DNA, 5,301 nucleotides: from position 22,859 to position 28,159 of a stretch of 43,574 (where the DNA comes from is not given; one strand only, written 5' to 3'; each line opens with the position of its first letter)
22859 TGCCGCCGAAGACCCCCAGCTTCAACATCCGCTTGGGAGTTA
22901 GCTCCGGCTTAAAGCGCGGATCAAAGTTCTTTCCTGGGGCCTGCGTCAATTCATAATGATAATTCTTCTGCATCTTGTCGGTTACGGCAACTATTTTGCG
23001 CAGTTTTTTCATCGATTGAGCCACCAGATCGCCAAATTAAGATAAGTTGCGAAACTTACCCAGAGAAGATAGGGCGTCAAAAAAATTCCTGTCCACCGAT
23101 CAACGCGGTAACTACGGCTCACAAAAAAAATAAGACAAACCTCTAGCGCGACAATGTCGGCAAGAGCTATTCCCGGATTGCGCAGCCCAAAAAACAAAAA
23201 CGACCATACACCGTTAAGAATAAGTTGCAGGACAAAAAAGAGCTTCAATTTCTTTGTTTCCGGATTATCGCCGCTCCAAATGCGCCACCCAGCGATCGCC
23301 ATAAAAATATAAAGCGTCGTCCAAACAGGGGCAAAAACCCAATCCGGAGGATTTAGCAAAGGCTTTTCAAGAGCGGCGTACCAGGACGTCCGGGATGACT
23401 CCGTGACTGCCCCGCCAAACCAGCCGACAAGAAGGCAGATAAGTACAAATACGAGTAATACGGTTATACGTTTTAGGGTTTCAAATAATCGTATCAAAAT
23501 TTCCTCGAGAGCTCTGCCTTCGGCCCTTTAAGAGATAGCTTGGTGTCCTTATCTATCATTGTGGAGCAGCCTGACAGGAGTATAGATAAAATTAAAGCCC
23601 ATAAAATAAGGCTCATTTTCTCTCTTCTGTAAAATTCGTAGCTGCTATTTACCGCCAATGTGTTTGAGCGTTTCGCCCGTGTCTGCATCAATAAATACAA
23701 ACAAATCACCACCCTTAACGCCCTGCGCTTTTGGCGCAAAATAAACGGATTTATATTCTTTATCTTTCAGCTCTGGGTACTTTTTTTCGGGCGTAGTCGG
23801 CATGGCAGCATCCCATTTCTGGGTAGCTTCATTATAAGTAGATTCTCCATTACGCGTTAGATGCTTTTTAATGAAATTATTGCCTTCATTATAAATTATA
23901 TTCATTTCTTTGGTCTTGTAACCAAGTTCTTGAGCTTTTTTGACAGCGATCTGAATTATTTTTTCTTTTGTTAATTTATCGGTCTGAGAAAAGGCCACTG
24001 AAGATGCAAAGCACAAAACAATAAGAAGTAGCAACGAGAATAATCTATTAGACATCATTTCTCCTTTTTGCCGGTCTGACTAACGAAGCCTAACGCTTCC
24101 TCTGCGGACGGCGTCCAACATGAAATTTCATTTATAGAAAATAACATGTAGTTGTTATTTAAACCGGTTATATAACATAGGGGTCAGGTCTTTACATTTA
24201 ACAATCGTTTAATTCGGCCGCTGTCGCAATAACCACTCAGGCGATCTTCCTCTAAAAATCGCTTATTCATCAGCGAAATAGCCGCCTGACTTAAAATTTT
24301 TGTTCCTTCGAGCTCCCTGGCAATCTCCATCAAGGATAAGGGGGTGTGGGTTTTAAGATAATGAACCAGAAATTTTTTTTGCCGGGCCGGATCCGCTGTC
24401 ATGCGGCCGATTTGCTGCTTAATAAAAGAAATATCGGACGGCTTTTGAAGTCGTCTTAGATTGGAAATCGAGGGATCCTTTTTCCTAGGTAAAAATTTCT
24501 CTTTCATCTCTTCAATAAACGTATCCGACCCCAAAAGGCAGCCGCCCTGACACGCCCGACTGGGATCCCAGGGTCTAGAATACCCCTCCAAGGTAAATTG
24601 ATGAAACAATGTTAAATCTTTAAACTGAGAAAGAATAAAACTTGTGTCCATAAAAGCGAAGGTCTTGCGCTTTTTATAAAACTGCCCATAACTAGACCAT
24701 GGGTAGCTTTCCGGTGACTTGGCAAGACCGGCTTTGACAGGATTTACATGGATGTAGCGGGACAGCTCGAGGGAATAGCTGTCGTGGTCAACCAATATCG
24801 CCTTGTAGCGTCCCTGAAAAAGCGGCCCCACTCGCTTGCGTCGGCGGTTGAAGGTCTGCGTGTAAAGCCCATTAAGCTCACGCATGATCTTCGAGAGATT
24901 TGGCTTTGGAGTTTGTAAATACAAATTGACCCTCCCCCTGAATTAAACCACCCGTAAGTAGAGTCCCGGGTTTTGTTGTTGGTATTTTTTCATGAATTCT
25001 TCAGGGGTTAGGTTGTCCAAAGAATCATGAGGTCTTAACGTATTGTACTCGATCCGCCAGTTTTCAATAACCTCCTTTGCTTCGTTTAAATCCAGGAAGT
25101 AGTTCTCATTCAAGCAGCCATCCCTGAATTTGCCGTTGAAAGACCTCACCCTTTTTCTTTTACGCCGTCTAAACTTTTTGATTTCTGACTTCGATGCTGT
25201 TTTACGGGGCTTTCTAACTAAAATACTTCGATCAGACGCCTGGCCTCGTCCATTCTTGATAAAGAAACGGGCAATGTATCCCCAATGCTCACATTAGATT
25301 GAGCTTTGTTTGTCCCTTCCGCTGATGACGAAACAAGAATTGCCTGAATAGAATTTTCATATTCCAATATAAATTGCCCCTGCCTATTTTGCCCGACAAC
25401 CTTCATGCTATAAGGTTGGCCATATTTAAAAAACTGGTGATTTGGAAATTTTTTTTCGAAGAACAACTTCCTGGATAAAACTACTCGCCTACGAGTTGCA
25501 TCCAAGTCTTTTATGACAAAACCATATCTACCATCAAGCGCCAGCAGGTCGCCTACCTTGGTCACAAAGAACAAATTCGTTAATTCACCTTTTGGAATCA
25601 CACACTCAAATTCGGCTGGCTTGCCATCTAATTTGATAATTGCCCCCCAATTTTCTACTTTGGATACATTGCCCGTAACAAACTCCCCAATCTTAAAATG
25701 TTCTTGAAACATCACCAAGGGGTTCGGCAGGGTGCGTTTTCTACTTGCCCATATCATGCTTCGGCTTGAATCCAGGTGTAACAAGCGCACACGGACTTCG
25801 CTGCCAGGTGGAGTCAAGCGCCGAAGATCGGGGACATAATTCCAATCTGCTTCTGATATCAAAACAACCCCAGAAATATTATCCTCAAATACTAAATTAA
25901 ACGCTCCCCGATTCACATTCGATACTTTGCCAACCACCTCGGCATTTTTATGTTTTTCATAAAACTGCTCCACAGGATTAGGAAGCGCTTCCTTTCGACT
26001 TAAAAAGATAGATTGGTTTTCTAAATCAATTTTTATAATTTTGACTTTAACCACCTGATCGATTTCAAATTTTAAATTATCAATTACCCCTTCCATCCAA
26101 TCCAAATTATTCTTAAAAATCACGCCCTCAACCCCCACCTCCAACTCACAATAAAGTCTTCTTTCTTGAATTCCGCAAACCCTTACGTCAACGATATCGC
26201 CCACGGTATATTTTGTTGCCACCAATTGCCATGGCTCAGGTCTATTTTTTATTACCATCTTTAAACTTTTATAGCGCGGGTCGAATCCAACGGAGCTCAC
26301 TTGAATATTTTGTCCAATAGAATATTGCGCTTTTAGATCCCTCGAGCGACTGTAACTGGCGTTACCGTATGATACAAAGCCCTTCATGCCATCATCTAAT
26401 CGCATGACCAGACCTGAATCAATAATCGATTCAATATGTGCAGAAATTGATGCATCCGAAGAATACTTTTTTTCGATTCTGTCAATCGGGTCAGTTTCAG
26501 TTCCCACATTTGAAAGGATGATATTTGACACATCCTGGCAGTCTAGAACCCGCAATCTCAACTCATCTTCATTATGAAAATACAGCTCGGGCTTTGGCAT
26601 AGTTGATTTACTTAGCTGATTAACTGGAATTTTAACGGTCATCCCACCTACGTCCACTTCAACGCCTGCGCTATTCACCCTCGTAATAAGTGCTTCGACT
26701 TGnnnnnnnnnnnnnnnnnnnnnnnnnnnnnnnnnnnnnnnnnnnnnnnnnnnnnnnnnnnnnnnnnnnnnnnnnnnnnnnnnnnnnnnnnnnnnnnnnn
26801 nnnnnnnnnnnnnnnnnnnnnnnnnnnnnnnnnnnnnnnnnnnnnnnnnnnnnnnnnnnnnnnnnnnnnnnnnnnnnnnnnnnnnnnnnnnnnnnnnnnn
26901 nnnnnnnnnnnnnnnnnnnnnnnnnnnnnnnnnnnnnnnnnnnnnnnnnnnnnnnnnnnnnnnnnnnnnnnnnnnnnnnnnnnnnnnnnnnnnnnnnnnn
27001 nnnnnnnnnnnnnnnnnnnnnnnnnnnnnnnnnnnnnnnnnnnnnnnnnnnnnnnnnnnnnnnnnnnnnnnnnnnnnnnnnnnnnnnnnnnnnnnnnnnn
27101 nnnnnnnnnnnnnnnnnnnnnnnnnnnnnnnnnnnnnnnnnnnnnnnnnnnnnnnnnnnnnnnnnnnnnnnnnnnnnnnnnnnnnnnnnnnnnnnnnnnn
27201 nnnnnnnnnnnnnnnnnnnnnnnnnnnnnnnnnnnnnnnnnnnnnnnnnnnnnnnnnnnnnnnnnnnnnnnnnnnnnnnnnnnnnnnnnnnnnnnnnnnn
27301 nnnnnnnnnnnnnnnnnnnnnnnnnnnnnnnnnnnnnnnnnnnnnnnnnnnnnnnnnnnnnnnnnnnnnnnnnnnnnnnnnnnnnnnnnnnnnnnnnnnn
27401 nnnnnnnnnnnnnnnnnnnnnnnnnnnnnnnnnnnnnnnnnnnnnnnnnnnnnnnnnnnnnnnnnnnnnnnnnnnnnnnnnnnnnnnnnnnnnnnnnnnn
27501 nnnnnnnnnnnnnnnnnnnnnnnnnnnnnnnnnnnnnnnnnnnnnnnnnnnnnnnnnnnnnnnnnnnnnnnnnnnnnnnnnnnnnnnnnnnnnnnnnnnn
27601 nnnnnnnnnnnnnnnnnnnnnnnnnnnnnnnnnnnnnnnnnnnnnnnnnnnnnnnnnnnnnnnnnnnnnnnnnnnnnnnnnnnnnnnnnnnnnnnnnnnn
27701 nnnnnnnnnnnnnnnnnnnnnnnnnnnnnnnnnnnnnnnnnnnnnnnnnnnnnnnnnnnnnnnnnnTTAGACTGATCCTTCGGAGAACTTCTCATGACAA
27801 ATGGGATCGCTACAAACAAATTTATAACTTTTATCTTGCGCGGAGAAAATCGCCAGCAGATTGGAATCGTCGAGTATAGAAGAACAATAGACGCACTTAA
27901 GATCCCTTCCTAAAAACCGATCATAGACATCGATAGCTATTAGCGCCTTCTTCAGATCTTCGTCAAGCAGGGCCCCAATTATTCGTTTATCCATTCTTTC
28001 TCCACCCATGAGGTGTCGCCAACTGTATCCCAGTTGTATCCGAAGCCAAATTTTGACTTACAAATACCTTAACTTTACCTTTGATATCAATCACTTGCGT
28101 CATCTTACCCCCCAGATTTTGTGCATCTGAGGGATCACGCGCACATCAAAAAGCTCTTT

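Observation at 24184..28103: AT-rich insertion downstream of queE: orphan two-gene cassette ending in transposase wrecks (candidate defence or RNA-sensing island)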

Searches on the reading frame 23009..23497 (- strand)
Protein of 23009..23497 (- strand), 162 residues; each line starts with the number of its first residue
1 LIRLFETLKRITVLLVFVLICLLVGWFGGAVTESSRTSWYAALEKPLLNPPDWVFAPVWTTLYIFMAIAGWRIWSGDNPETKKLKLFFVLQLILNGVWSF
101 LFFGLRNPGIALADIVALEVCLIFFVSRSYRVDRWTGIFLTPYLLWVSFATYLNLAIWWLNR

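Call 3: search_protein_families(library=pfam, proteins=[window:23009-23497:-], max_evalue=0.01)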
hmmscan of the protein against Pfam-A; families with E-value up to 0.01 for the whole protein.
window:23009-23497:- (162 aa): 1 family
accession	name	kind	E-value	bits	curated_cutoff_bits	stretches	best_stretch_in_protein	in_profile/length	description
PF03073.20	TspO_MBR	-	7.5e-48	162.4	24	1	17-159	1-145/145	TspO/MBR family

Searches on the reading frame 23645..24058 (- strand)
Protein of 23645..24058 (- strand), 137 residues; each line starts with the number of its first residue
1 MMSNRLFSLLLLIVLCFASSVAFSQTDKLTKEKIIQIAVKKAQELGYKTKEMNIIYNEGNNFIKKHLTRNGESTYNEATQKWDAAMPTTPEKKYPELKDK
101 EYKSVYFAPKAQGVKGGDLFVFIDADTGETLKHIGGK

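Call 3: search_protein_families(library=pfam, proteins=[window:23645-24058:-], max_evalue=0.01)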
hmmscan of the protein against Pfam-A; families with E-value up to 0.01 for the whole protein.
window:23645-24058:- (137 aa): 1 family
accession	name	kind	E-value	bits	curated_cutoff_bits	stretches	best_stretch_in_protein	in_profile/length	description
PF20098.4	DUF6488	-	0.0007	19.9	27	1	6-51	4-51/110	Family of unknown function (DUF6488)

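Call 4: search_protein_families(library=padloc, proteins=[window:23645-24058:-], max_evalue=0.1)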
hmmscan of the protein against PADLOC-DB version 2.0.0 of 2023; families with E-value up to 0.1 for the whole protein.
window:23645-24058:- (137 aa): 0 families

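Call 5: search_protein_families(library=ncbifam, proteins=[window:23645-24058:-], max_evalue=0.01)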
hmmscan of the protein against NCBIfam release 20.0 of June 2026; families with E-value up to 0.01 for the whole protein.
window:23645-24058:- (137 aa): 0 families

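Call 38: search_protein_families(library=phrogs, proteins=[window:23645-24058:-], max_evalue=0.1)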
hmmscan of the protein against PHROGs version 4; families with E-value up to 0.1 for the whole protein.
window:23645-24058:- (137 aa): 1 family
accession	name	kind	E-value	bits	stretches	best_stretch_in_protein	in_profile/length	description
phrog_20206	-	unknown function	0.054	14.5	0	11-54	14-53/80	-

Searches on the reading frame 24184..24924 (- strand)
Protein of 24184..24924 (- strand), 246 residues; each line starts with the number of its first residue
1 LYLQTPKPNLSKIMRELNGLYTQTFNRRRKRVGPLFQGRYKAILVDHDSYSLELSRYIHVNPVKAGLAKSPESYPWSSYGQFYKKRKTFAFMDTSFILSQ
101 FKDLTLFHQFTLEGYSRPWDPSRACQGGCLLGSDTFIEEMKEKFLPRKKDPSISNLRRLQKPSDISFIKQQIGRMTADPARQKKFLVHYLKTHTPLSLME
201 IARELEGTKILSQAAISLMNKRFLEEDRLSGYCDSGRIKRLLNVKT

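Call 3: search_protein_families(library=pfam, proteins=[window:24184-24924:-], max_evalue=0.01)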
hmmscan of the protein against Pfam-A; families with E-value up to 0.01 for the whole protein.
window:24184-24924:- (246 aa): 1 family
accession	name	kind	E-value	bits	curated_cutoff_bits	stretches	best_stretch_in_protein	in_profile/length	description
PF01797.21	Y1_Tnp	-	0.01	16.4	23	0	6-59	61-119/121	Transposase IS200 like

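Call 4: search_protein_families(library=padloc, proteins=[window:24184-24924:-], max_evalue=0.1)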
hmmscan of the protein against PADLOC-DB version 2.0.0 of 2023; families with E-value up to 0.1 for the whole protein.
window:24184-24924:- (246 aa): 0 families

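Call 5: search_protein_families(library=ncbifam, proteins=[window:24184-24924:-], max_evalue=0.01)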
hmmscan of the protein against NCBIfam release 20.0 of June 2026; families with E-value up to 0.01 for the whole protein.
window:24184-24924:- (246 aa): 1 family
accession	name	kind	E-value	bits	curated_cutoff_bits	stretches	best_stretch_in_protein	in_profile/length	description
NF047646.1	REP_Tyr_transpos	equivalog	1e-11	44.9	80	1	5-77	65-146/146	REP-associated tyrosine transposase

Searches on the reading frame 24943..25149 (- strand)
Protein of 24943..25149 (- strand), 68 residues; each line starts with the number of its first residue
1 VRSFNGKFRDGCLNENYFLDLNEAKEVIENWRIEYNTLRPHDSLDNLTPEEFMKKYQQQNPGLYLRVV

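Call 3: search_protein_families(library=pfam, proteins=[window:24943-25149:-], max_evalue=0.01)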
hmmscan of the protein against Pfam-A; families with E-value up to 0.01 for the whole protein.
window:24943-25149:- (68 aa): 2 families
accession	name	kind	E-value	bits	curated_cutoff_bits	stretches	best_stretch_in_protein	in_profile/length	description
PF13683.12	rve_3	-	2.4e-18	66.1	26.5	1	2-49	20-67/67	Integrase core domain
PF13333.12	rve_2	-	8.4e-06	26.3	22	1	3-54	2-53/56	Integrase core domain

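Call 4: search_protein_families(library=padloc, proteins=[window:24943-25149:-], max_evalue=0.1)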
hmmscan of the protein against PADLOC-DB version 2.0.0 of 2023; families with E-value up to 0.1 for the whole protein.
window:24943-25149:- (68 aa): 0 families

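Call 5: search_protein_families(library=ncbifam, proteins=[window:24943-25149:-], max_evalue=0.01)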
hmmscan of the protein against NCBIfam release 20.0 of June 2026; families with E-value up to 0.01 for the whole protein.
window:24943-25149:- (68 aa): 2 families
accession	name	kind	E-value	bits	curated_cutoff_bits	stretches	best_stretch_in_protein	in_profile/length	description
NF033516.0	transpos_IS3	equivalog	2.6e-12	46.7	160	1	3-52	319-368/369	IS3 family transposase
NF033577.2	transpos_IS481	equivalog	1.5e-06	28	224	1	4-51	235-282/284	IS481 family transposase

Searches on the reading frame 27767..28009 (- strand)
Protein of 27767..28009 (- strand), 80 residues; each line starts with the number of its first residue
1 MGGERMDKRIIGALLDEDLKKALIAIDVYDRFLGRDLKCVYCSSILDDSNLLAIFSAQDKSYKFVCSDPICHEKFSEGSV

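Call 3: search_protein_families(library=pfam, proteins=[window:27767-28009:-], max_evalue=0.01)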
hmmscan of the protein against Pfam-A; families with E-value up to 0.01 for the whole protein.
window:27767-28009:- (80 aa): 0 families

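Call 4: search_protein_families(library=padloc, proteins=[window:27767-28009:-], max_evalue=0.1)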
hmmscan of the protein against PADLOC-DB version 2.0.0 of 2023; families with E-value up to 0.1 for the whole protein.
window:27767-28009:- (80 aa): 0 families

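Call 5: search_protein_families(library=ncbifam, proteins=[window:27767-28009:-], max_evalue=0.01)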
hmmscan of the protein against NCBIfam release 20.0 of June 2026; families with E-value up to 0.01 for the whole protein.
window:27767-28009:- (80 aa): 0 families

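Call 11: find_homologous_proteins(query=window:27770-28009:-, max_evalue=0.01)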
Query window:27770-28009:- (80 aa): 2 proteins with E <= 0.01 among 2 candidates.
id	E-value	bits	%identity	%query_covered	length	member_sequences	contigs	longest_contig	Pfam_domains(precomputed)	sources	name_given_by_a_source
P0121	1.5e-40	154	96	94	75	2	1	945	-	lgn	-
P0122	1.7e-38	148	84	100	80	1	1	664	-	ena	-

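Call 12: find_encoding_contigs(protein=P0122, flank=10000)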
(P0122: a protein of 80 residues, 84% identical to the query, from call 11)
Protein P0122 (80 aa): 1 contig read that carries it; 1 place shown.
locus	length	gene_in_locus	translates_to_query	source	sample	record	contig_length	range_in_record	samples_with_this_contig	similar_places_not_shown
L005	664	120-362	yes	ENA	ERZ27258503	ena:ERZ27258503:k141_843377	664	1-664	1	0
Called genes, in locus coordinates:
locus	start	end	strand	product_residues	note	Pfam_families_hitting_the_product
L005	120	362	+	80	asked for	-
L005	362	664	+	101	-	?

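Call 13: find_encoding_contigs(protein=P0121, flank=10000)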
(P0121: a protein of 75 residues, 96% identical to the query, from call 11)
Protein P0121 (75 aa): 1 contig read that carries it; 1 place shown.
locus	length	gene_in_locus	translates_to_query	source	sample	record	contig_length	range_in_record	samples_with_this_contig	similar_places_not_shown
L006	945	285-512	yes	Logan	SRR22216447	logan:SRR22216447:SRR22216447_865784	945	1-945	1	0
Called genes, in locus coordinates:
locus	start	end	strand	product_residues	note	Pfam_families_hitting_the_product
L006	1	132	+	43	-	?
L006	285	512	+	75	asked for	-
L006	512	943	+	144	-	?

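Call 38: search_protein_families(library=phrogs, proteins=[window:27767-28009:-], max_evalue=0.1)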
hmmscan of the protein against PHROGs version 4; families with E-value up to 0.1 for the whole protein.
window:27767-28009:- (80 aa): 1 family
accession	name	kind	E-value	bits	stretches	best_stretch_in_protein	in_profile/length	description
phrog_36973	-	unknown function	0.021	15.5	1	36-77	5-46/53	-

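Call 94: search_solved_structures(query=A4, max_evalue=10)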
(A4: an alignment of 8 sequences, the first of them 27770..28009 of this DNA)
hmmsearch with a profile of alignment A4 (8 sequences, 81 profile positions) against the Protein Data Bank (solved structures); distinct sequences matched with E-value up to 10: 25.
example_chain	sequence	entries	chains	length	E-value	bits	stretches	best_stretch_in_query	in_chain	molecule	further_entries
8xig_A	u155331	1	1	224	0.5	13.8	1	10-56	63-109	Uncoating factor OPG117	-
8xif_A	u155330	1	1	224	0.5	13.7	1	10-56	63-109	Uncoating factor OPG117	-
1pg5_B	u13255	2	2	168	0.67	13.3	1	37-60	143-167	Aspartate carbamoyltransferase regulatory chain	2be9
3m1d_A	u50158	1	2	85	0.67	13.3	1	24-69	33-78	Baculoviral IAP repeat-containing protein 2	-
6f2u_A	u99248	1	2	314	0.75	13.2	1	19-79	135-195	Aldo-keto reductase family 1 member C3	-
5hnt_A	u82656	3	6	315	0.75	13.2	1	19-79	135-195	Aldo-keto reductase family 1 member C3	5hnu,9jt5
6f78_A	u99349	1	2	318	0.77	13.2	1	19-79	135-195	Aldo-keto reductase family 1 member C3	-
9jru_A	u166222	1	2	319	0.77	13.1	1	19-79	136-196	Aldo-keto reductase family 1 member C3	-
1ry0_A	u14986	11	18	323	0.78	13.1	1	19-79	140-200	Aldo-keto reductase family 1 member C3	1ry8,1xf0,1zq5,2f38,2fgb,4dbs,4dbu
4yvv_A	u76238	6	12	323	0.78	13.1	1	19-79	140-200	Aldo-keto reductase family 1 member C3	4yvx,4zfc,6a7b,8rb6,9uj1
7c7f_A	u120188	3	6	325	0.79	13.1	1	19-79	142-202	Aldo-keto reductase family 1 member C3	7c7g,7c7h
8bbs_B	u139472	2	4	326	0.79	13.1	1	19-79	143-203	Aldo-keto reductase family 1 member C3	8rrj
7wqm_A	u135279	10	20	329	0.8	13.1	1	19-79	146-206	Aldo-keto reductase family 1 member C3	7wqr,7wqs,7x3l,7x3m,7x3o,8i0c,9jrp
4dz5_A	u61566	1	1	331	0.81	13.1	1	19-79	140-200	Aldo-keto reductase family 1 member C3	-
1s1p_A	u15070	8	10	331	0.81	13.1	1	19-79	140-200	Aldo-keto reductase family 1 member C3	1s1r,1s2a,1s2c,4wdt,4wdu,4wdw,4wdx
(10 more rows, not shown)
